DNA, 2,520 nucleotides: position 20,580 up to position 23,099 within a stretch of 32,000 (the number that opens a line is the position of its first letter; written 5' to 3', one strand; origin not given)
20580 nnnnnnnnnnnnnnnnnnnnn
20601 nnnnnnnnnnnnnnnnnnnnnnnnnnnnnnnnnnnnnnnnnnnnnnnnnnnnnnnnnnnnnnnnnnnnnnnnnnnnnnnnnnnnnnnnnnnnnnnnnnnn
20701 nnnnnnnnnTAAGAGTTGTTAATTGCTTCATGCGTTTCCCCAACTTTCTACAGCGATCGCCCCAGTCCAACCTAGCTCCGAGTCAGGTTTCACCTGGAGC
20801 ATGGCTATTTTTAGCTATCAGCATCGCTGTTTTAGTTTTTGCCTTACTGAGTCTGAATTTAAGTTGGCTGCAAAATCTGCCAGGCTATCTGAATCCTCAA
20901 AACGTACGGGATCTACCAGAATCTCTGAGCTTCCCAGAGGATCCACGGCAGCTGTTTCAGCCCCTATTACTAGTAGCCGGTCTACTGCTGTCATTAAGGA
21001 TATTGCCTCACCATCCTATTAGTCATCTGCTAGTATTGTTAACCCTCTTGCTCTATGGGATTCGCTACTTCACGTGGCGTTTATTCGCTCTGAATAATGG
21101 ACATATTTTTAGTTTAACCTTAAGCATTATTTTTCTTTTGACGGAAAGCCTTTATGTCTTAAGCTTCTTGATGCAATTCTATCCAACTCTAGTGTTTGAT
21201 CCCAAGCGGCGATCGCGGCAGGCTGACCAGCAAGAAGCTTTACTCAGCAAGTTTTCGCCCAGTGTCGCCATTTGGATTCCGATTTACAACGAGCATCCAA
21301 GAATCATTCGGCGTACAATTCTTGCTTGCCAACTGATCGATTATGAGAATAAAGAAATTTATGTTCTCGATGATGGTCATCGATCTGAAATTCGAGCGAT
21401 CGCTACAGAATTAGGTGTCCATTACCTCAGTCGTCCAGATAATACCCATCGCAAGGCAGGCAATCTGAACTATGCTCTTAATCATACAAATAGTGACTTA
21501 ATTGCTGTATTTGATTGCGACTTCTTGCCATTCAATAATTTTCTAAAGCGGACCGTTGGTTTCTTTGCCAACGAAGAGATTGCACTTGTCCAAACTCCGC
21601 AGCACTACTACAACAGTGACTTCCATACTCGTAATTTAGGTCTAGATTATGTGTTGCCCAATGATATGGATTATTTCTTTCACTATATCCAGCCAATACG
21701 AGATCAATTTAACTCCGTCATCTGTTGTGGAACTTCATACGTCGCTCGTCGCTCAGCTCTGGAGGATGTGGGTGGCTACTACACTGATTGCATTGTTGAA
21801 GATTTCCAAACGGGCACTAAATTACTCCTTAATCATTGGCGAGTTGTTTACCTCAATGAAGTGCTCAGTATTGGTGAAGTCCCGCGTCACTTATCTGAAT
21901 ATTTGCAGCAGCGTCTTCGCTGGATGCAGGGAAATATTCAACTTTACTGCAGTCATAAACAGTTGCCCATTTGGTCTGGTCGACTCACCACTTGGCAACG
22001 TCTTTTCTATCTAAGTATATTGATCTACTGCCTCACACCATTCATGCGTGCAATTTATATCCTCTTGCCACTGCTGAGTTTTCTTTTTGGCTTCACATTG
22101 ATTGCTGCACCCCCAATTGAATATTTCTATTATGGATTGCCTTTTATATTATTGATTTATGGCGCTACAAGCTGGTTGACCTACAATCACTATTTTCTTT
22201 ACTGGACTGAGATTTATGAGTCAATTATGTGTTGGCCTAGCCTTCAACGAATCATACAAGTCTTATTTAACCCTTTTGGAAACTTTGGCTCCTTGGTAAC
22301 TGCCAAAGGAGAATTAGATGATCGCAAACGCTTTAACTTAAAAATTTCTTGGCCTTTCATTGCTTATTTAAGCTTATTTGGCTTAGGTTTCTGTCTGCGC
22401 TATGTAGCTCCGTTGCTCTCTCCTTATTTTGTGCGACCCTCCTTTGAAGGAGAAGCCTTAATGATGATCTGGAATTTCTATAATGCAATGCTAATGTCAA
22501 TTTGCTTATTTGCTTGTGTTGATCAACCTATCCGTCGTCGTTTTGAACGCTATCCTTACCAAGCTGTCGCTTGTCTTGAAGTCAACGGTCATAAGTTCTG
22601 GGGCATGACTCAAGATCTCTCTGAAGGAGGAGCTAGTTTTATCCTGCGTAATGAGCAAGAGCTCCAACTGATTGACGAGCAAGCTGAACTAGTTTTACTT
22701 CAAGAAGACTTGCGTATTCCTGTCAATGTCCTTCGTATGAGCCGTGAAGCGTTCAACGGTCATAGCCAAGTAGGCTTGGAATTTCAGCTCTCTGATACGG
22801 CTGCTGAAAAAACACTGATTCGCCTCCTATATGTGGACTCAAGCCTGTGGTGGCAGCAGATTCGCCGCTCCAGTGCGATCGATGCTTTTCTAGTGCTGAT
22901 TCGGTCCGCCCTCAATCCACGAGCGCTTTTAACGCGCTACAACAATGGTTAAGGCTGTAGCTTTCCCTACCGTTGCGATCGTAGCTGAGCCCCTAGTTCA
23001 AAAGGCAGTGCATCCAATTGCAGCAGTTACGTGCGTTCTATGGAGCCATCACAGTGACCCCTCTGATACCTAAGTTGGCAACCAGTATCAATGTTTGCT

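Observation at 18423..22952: GH10, HlyD-adaptor and PilZ cellulose-synthase-like operon: a compact candidate c-di-GMP-gated exopolysaccharide synthesis and export system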

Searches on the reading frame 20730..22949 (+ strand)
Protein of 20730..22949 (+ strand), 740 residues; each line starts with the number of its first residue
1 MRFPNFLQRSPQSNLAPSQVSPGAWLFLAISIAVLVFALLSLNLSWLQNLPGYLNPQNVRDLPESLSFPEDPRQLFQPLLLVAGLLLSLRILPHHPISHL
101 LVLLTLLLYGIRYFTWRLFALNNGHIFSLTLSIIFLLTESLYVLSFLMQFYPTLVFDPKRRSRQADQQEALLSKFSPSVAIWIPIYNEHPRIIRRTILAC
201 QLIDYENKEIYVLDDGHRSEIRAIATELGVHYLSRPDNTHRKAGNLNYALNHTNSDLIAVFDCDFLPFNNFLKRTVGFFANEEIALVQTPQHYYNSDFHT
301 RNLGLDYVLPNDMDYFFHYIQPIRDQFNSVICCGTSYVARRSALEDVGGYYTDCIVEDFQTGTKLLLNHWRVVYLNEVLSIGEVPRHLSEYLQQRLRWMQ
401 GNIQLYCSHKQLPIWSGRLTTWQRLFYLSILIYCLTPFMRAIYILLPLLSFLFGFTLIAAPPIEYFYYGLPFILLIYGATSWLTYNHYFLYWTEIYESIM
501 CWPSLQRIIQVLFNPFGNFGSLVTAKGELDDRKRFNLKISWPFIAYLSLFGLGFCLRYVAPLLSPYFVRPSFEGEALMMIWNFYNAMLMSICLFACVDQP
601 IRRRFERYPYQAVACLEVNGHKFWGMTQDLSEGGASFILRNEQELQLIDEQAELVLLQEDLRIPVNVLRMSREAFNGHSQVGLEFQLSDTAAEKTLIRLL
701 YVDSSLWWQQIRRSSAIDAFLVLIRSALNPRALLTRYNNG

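Call 3: search_protein_families(library=pfam, proteins=[window:20730-22949:+], max_evalue=0.01)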
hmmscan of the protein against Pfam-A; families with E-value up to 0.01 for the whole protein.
window:20730-22949:+ (740 aa): 6 families
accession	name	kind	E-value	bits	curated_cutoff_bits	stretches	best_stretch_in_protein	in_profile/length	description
PF00535.33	Glycos_transf_2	-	4.7e-24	85.6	23.3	1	181-347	2-167/168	Glycosyl transferase family 2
PF13632.12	Glyco_trans_2_3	-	2.1e-18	67.3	27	1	258-456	2-188/198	Glycosyl transferase family group 2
PF13641.12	Glyco_tranf_2_3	-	2.3e-18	67.5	27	1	177-401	1-230/230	Glycosyltransferase like family 2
PF07238.19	PilZ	-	1.4e-13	51.5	22.5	1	602-701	2-101/102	PilZ domain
PF03552.20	Cellulose_synt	-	1.4e-11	44.2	24.7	1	329-459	399-530/722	Cellulose synthase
PF13506.12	Glyco_transf_21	-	2.6e-08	34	21.7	1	241-399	17-173/174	Glycosyl transferase family 21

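Call 4: search_protein_families(library=ncbifam, proteins=[window:20730-22949:+], max_evalue=0.01)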
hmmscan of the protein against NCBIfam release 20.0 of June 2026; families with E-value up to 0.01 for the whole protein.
window:20730-22949:+ (740 aa): 21 families
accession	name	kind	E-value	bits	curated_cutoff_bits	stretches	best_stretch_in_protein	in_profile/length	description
TIGR03030.1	CelA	equivalog_domain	1.1e-118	397.2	699.1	1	80-728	39-700/714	UDP-forming cellulose synthase catalytic subunit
NF008558.0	PRK11498.1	equivalog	1.2e-92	311.3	992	1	76-671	177-766/872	UDP-forming cellulose synthase catalytic subunit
TIGR03937.1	PgaC_IcaA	equivalog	1.5e-19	70.3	422.3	2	334-433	202-302/407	poly-beta-1,6-N-acetyl-D-glucosamine synthase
TIGR04242.1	nodulat_NodC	equivalog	1.9e-12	46.9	550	1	140-400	12-282/395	chitooligosaccharide synthase NodC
NF053846.1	glyco_with_XrtP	equivalog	5.4e-12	45.1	520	1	311-497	201-388/440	XrtP-associated glycosyltransferase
NF003958.0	PRK05454.2-1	equivalog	1.4e-11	43.3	419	1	102-291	27-241/704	glucans biosynthesis glucosyltransferase MdoH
NF003962.0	PRK05454.2-5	equivalog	1.8e-09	36.7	328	1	118-290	82-268/641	glucans biosynthesis glucosyltransferase MdoH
TIGR03965.1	mycofact_glyco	equivalog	4.6e-09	35.6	280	1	167-287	65-187/467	mycofactocin biosynthesis glycosyltransferase MftF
TIGR03472.1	HpnI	equivalog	1e-05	24.6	310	1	240-399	112-269/373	bacteriohopanetetrol glucosamine biosynthesis glycosyltransferase HpnI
TIGR04283.1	glyco_like_mftF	equivalog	2.8e-05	23.8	182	1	180-365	2-169/221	TIGR04283 family arsenosugar biosynthesis glycosyltransferase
NF003963.0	PRK05454.2-6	equivalog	7.4e-05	21.3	884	1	376-450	348-418/610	glucans biosynthesis glucosyltransferase MdoH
NF003961.0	PRK05454.2-4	equivalog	0.00025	19.6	583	0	355-443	331-416/643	glucans biosynthesis glucosyltransferase MdoH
NF053739.1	GlytfEpsEBac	equivalog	0.00043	19.4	450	1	177-284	1-113/265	glycosyltransferase EpsE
NF003956.0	PRK05454.1-3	equivalog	0.00061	18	864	0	168-289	125-266/718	glucans biosynthesis glucosyltransferase MdoH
NF007986.1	PRK10714.1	equivalog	0.00081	18.5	529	1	179-227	8-58/316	undecaprenyl-phosphate 4-deoxy-4-formamido-L-arabinose transferase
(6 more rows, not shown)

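Call 33: find_homologous_proteins(query=window:20730-22949:+, max_evalue=1e-20)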
Query window:20730-22949:+ (740 aa): 996 proteins with E <= 1e-20 among 8000 candidates; the best 120 are listed.
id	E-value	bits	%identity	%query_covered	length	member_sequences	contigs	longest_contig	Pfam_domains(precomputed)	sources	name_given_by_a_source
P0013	0.0e+0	1699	100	100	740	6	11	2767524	PF07238.20,PF13632.13,PF13506.14,PF13641.13,PF03552.21,PF00535.33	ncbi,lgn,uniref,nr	ncbi:glycosyltransferase [Synechococcus elongatus]|uniref:glycosyltransferase n=1 Tax=Synechococcus 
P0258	0.0e+0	1418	82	100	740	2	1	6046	PF07238.20,PF13632.13,PF13506.14,PF13641.13,PF03552.21,PF00535.33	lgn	-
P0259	0.0e+0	1404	81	100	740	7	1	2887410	PF07238.20,PF13632.13,PF13506.14,PF13641.13,PF03552.21,PF00535.33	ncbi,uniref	ncbi:glycosyltransferase [Synechococcus elongatus IITB4]|uniref:glycosyltransferase n=1 Tax=Synechoc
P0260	9.3e-247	839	51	99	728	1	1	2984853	PF07238.20,PF13632.13,PF13506.14,PF13641.13,PF03552.21,PF00535.33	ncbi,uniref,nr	ncbi:glycosyltransferase [Synechococcus sp. RSCCF101]|uniref:glycosyltransferase n=1 Tax=Synechococc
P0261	2.2e-246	838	51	97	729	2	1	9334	PF07238.20,PF13632.13,PF13506.14,PF13641.13,PF03552.21,PF00535.33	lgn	-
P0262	3.8e-243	827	52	97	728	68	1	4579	PF07238.20,PF13632.13,PF13506.14,PF13641.13,PF03552.21,PF00535.33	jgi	jgi:cellulose synthase (UDP-forming)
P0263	4.0e-242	824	52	97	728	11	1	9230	PF07238.20,PF13632.13,PF13506.14,PF13641.13,PF03552.21,PF00535.33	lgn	-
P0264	7.2e-242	823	52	97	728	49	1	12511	PF07238.20,PF13632.13,PF13506.14,PF13641.13,PF03552.21,PF00535.33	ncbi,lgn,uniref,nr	ncbi:glycosyltransferase [Cyanobium sp. N5-Cardenillas]|uniref:glycosyltransferase n=1 Tax=Cyanobium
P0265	4.0e-241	820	49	99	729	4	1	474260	PF07238.20,PF13632.13,PF13506.14,PF13641.13,PF03552.21,PF00535.33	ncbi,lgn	-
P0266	6.0e-241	820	51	98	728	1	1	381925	PF07238.20,PF13632.13,PF13506.14,PF13641.13,PF03552.21,PF00535.33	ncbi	-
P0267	7.0e-241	820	49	99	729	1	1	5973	PF07238.20,PF13632.13,PF13506.14,PF13641.13,PF03552.21,PF00535.33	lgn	-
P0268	1.6e-239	815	48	99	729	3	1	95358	PF07238.20,PF13632.13,PF13506.14,PF13641.13,PF03552.21,PF00535.33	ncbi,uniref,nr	ncbi:glycosyltransferase [Cyanobium gracile]|uniref:cellulose synthase (UDP-forming) n=1 Tax=Cyanobi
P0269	9.8e-235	799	50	98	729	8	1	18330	PF07238.20,PF13632.13,PF13506.14,PF13641.13,PF03552.21,PF00535.33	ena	-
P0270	1.7e-233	795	49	97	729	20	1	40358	PF07238.20,PF13632.13,PF13506.14,PF13641.13,PF03552.21,PF00535.33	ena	-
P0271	4.6e-233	794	49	97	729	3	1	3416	PF07238.20,PF13632.13,PF13506.14,PF13641.13,PF03552.21,PF00535.33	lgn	-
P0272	5.8e-233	793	51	96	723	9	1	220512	PF07238.20,PF13632.13,PF13506.14,PF13641.13,PF03552.21,PF00535.33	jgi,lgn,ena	jgi:cellulose synthase (UDP-forming)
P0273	6.5e-233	793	47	98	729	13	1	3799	PF07238.20,PF13632.13,PF13506.14,PF13641.13,PF03552.21,PF00535.33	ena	-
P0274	5.9e-232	790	48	98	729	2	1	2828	PF07238.20,PF13632.13,PF13506.14,PF13641.13,PF03552.21,PF00535.33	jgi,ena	-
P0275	4.4e-228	777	50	96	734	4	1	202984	PF07238.20,PF13632.13,PF13506.14,PF13641.13,PF03552.21,PF00535.33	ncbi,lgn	-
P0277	1.8e-220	752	48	97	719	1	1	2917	PF07238.20,PF13632.13,PF13506.14,PF13641.13,PF03552.21,PF00535.33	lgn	-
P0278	2.4e-220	752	49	97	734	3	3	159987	PF07238.20,PF13632.13,PF13506.14,PF13641.13,PF03552.21,PF00535.33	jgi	jgi:cellulose synthase (UDP-forming)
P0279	5.2e-219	747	48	97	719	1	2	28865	PF07238.20,PF13632.13,PF13506.14,PF13641.13,PF03552.21,PF00535.33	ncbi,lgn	-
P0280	3.4e-218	745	47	98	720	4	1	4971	PF07238.20,PF13632.13,PF13506.14,PF13641.13,PF03552.21,PF00535.33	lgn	-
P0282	3.2e-217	741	47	97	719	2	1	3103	PF07238.20,PF13632.13,PF13506.14,PF13641.13,PF03552.21,PF00535.33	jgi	jgi:cellulose synthase (UDP-forming)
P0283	1.2e-216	739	48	97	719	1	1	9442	PF07238.20,PF13632.13,PF13506.14,PF13641.13,PF03552.21,PF00535.33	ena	-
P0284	4.2e-216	738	48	97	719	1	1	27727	PF07238.20,PF13632.13,PF13506.14,PF13641.13,PF03552.21,PF00535.33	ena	-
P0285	9.5e-215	733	48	95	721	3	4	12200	PF07238.20,PF13632.13,PF13506.14,PF13641.13,PF03552.21,PF00535.33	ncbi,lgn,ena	-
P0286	1.2e-214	733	48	98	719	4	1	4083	PF07238.20,PF13632.13,PF13506.14,PF13641.13,PF03552.21,PF00535.33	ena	-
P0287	1.8e-214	732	48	98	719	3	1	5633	PF07238.20,PF13632.13,PF13506.14,PF13641.13,PF03552.21,PF00535.33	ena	-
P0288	1.8e-214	732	47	98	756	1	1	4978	PF07238.20,PF13632.13,PF13506.14,PF13641.13,PF03552.21,PF00535.33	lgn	-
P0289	2.7e-214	732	48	97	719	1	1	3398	PF07238.20,PF13632.13,PF13506.14,PF13641.13,PF03552.21,PF00535.33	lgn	-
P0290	6.0e-214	731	48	95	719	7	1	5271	PF07238.20,PF13632.13,PF13506.14,PF13641.13,PF03552.21,PF00535.33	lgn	-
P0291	1.1e-213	730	47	95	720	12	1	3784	PF07238.20,PF13632.13,PF13506.14,PF13641.13,PF03552.21,PF00535.33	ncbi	-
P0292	1.7e-213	729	47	98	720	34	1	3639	PF07238.20,PF13632.13,PF13506.14,PF13641.13,PF03552.21,PF00535.33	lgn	-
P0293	3.0e-213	728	47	98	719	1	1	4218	PF07238.20,PF13632.13,PF13506.14,PF13641.13,PF03552.21,PF00535.33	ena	-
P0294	5.8e-213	727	47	97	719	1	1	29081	PF07238.20,PF13632.13,PF13506.14,PF13641.13,PF03552.21,PF00535.33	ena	-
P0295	5.9e-213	727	46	97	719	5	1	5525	PF07238.20,PF13632.13,PF13506.14,PF13641.13,PF03552.21,PF00535.33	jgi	-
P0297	1.0e-212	726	48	98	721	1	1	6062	PF07238.20,PF13632.13,PF13506.14,PF13641.13,PF03552.21,PF00535.33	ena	-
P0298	1.1e-212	726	48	93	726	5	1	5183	PF07238.20,PF13632.13,PF13506.14,PF13641.13,PF03552.21,PF00535.33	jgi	jgi:cellulose synthase (UDP-forming)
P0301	2.7e-211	722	47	97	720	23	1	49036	PF07238.20,PF13632.13,PF13506.14,PF13641.13,PF03552.21,PF00535.33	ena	-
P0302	2.9e-211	722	50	95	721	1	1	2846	PF07238.20,PF13632.13,PF13506.14,PF13641.13,PF03552.21,PF00535.33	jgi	jgi:cellulose synthase (UDP-forming)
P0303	3.2e-211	721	47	98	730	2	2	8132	PF07238.20,PF13632.13,PF13506.14,PF13641.13,PF03552.21,PF00535.33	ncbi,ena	-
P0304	5.9e-211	721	48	96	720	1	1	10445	PF07238.20,PF13632.13,PF13506.14,PF13641.13,PF03552.21,PF00535.33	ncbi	ncbi:MAG: glycosyltransferase family 2 protein [Vulcanococcus sp.]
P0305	8.7e-211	720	48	93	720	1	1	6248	PF07238.20,PF13632.13,PF13506.14,PF13641.13,PF03552.21,PF00535.33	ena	-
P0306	1.2e-210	720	48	93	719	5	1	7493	PF07238.20,PF13632.13,PF13506.14,PF13641.13,PF03552.21,PF00535.33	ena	-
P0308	1.1e-208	713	55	76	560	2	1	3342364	PF07238.20,PF13632.13,PF13506.14,PF13641.13,PF03552.21,PF00535.33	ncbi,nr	ncbi:glycosyltransferase [Cyanobium gracile]|nr:glycosyltransferase [Cyanobium gracile]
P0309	9.9e-208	710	48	93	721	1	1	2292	PF07238.20,PF13632.13,PF13506.14,PF13641.13,PF03552.21,PF00535.33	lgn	-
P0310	8.3e-207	707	48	94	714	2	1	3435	PF07238.20,PF13632.13,PF13506.14,PF13641.13,PF03552.21,PF00535.33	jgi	-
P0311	9.8e-207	707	47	98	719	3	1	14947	PF07238.20,PF13632.13,PF13506.14,PF13641.13,PF03552.21,PF00535.33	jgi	-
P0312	2.9e-205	702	48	92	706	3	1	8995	PF07238.20,PF13632.13,PF13506.14,PF13641.13,PF03552.21,PF00535.33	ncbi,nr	ncbi:MAG: glycosyltransferase [Cyanobacteria bacterium K_DeepCast_35m_m2_023]|nr:glycosyltransferase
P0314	4.7e-205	701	46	97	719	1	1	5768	PF07238.20,PF13632.13,PF13506.14,PF13641.13,PF03552.21,PF00535.33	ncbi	ncbi:MAG: glycosyltransferase [Vulcanococcus sp.]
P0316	7.2e-204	697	47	96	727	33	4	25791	PF07238.20,PF13632.13,PF13506.14,PF13641.13,PF03552.21,PF00535.33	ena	-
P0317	4.1e-203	695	46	98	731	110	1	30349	PF07238.20,PF13632.13,PF13506.14,PF13641.13,PF03552.21,PF00535.33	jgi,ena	-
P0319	1.4e-200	686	46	92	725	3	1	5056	PF07238.20,PF13632.13,PF13506.14,PF13641.13,PF03552.21,PF00535.33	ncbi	-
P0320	8.6e-200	684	44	98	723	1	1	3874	PF07238.20,PF13632.13,PF13506.14,PF13641.13,PF03552.21,PF00535.33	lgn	-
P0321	8.6e-199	680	43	99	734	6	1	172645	PF07238.20,PF13632.13,PF13506.14,PF13641.13,PF03552.21,PF00535.33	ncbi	-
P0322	7.7e-197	674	44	99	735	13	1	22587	PF07238.20,PF13632.13,PF13506.14,PF13641.13,PF03552.21,PF00535.33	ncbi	ncbi:glycosyltransferase [Parathermosynechococcus lividus]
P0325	1.2e-193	663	44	93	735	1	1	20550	PF07238.20,PF13632.13,PF13506.14,PF13641.13,PF03552.21,PF00535.33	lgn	-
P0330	1.1e-191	657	43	99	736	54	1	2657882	PF07238.20,PF13632.13,PF13506.14,PF13641.13,PF03552.21,PF00535.33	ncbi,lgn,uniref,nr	ncbi:glycosyltransferase [Thermosynechococcus sp. QKsg1]|uniref:glycosyltransferase n=1 Tax=Thermosy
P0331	1.1e-191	657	45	92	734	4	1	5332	PF07238.20,PF13632.13,PF13506.14,PF13641.13,PF03552.21,PF00535.33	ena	-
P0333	8.5e-191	654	44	92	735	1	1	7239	PF07238.20,PF13632.13,PF13506.14,PF13641.13,PF03552.21,PF00535.33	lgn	-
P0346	4.5e-184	632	43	98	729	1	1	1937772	PF07238.20,PF13632.13,PF13506.14,PF13641.13,PF03552.21,PF00535.33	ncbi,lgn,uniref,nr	ncbi:glycosyltransferase [Candidatus Synechococcus calcipolaris G9]|uniref:cellulose synthase (UDP-f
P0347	1.2e-181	624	41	97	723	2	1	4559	PF07238.20,PF13632.13,PF13506.14,PF13641.13,PF03552.21,PF00535.33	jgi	jgi:cellulose synthase (UDP-forming)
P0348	4.0e-180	619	41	94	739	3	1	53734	PF07238.20,PF13632.13,PF13506.14,PF13641.13,PF03552.21,PF00535.33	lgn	-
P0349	9.2e-179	614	41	99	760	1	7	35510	PF07238.20,PF13632.13,PF13506.14,PF13641.13,PF00535.33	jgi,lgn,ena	jgi:cellulose synthase (UDP-forming)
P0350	9.8e-176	604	40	99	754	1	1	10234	PF07238.20,PF13632.13,PF13506.14,PF13641.13,PF00535.33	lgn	-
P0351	5.7e-175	602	42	94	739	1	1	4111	PF07238.20,PF13632.13,PF13506.14,PF13641.13,PF03552.21,PF00535.33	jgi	jgi:cellulose synthase (UDP-forming)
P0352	1.2e-174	601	40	92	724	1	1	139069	PF07238.20,PF13632.13,PF13506.14,PF13641.13,PF03552.21,PF00535.33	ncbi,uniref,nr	ncbi:putative cellulose synthase [Synechococcus phage S-CBWM1]|uniref:cellulose synthase (UDP-formin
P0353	2.9e-173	596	40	99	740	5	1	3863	PF07238.20,PF13632.13,PF13506.14,PF13641.13,PF03552.21,PF00535.33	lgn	-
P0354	2.8e-172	593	41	96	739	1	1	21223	PF07238.20,PF13632.13,PF13506.14,PF13641.13,PF03552.21,PF00535.33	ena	-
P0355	4.1e-170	586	40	97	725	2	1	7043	PF07238.20,PF13632.13,PF13506.14,PF13641.13,PF00535.33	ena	-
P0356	3.2e-169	583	40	99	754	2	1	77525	PF07238.20,PF13632.13,PF13506.14,PF13641.13,PF00535.33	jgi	-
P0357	4.0e-169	582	39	98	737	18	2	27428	PF07238.20,PF13632.13,PF13506.14,PF13641.13,PF00535.33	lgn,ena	-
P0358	4.5e-169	582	39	97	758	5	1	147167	PF07238.20,PF13632.13,PF13506.14,PF13641.13,PF00535.33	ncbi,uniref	ncbi:glycosyltransferase [Pantanalinema rosaneae CENA516]|uniref:glycosyltransferase n=1 Tax=Pantana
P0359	6.4e-169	582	39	97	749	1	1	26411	PF07238.20,PF13632.13,PF13506.14,PF13641.13,PF00535.33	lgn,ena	-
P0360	1.1e-168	581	39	99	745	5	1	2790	PF07238.20,PF13632.13,PF13506.14,PF13641.13,PF03552.21,PF00535.33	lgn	-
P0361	2.9e-168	579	39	99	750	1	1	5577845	PF07238.20,PF13632.13,PF13506.14,PF13641.13,PF00535.33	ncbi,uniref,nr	ncbi:Beta-monoglucosyldiacylglycerol synthase [Halomicronema hongdechloris C2206]|uniref:Beta-monogl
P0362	5.0e-168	579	40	90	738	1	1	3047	PF07238.20,PF13632.13,PF13506.14,PF13641.13,PF00535.33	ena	-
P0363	1.1e-167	577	40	97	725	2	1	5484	PF07238.20,PF13632.13,PF13506.14,PF13641.13,PF00535.33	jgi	-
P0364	1.6e-167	577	40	97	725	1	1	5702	PF07238.20,PF13632.13,PF13506.14,PF13641.13,PF00535.33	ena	-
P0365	1.8e-167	577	41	88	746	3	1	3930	PF07238.20,PF13632.13,PF13506.14,PF13641.13,PF03552.21,PF00535.33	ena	-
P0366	3.0e-167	576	41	92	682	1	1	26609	PF07238.20,PF13632.13,PF13506.14,PF13641.13,PF03552.21,PF00535.33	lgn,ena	-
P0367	1.5e-166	574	40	92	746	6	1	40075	PF07238.20,PF13632.13,PF13506.14,PF13641.13,PF03552.21,PF00535.33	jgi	jgi:cellulose synthase (UDP-forming)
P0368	1.5e-166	574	42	88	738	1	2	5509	PF07238.20,PF13632.13,PF13506.14,PF13641.13,PF00535.33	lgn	-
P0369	1.9e-166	573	38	99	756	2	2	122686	PF07238.20,PF13632.13,PF13506.14,PF13641.13,PF03552.21,PF00535.33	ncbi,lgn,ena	-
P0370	3.3e-166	573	39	98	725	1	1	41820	PF07238.20,PF13632.13,PF13506.14,PF13641.13,PF00535.33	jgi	jgi:cellulose synthase (UDP-forming)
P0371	1.5e-165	570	40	98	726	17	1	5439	PF07238.20,PF13632.13,PF13506.14,PF13641.13,PF00535.33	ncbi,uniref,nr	ncbi:glycosyltransferase [Chamaesiphon sp. OTE_20_metabat_361]|uniref:glycosyltransferase n=1 Tax=Ch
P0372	2.1e-164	567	39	97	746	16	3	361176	PF07238.20,PF13632.13,PF13506.14,PF13641.13,PF03552.21,PF00535.33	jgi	jgi:cellulose synthase (UDP-forming)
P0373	7.5e-164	565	39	99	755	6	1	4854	PF07238.20,PF13632.13,PF13506.14,PF13641.13,PF00535.33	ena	-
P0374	7.7e-164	565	39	96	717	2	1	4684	PF07238.20,PF13632.13,PF13506.14,PF13641.13,PF03552.21,PF00535.33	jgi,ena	-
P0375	1.5e-163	564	39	97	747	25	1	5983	PF07238.20,PF13632.13,PF13506.14,PF13641.13,PF03552.21,PF00535.33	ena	-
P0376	2.0e-162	560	37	97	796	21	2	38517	PF07238.20,PF13632.13,PF13506.14,PF13641.13,PF00535.33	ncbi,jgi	jgi:cellulose synthase (UDP-forming)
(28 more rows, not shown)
